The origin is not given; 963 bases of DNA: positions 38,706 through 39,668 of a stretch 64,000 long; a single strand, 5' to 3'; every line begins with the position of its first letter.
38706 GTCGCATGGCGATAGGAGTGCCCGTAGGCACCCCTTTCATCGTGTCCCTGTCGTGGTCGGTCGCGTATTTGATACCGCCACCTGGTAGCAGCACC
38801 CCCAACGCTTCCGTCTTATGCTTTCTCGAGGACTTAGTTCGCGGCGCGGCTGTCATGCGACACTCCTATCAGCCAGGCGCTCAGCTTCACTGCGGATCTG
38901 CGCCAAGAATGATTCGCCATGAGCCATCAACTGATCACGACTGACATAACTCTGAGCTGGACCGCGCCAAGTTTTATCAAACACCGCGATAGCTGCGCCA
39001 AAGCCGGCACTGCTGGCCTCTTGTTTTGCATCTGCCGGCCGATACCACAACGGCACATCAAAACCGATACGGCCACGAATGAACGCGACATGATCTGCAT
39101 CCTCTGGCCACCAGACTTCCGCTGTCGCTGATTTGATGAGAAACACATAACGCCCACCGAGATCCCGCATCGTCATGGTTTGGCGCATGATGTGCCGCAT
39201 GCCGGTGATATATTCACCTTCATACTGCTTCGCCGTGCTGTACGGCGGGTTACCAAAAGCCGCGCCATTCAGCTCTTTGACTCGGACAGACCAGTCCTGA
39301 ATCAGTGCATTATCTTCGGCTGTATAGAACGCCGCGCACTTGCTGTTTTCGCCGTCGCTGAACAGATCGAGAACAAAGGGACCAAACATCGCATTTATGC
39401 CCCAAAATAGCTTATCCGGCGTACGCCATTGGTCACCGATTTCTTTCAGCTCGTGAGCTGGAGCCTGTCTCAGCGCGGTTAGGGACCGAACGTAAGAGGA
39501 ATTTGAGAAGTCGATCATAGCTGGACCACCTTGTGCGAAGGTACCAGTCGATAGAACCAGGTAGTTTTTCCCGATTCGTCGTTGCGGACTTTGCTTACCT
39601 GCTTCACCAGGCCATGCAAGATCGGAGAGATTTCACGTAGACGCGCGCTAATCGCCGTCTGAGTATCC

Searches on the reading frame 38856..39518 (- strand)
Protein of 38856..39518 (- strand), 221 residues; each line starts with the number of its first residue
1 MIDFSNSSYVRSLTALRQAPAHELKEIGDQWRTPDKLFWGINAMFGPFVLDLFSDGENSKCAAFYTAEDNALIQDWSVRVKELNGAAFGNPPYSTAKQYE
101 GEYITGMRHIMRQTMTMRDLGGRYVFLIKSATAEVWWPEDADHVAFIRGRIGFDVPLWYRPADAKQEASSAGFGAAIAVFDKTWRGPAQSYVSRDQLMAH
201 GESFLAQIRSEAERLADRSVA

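Call 31: search_protein_families(library=phrogs, proteins=[window:38856-39518:-], max_evalue=0.001)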
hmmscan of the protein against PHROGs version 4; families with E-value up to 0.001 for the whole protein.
window:38856-39518:- (221 aa): 4 families
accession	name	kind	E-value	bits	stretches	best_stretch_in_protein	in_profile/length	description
phrog_33262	-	moron, auxiliary metabolic gene and host takeover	2.6e-87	294.4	1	5-215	281-491/495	phosphoadenosine phosphosulfate reductase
phrog_111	-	other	4.8e-69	234.7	1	7-217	43-240/345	DNA methyltransferase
phrog_26052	-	unknown function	2.1e-38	131.1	1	130-216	2-88/93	-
phrog_22740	-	unknown function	1.5e-14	55.3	1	29-100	12-78/99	-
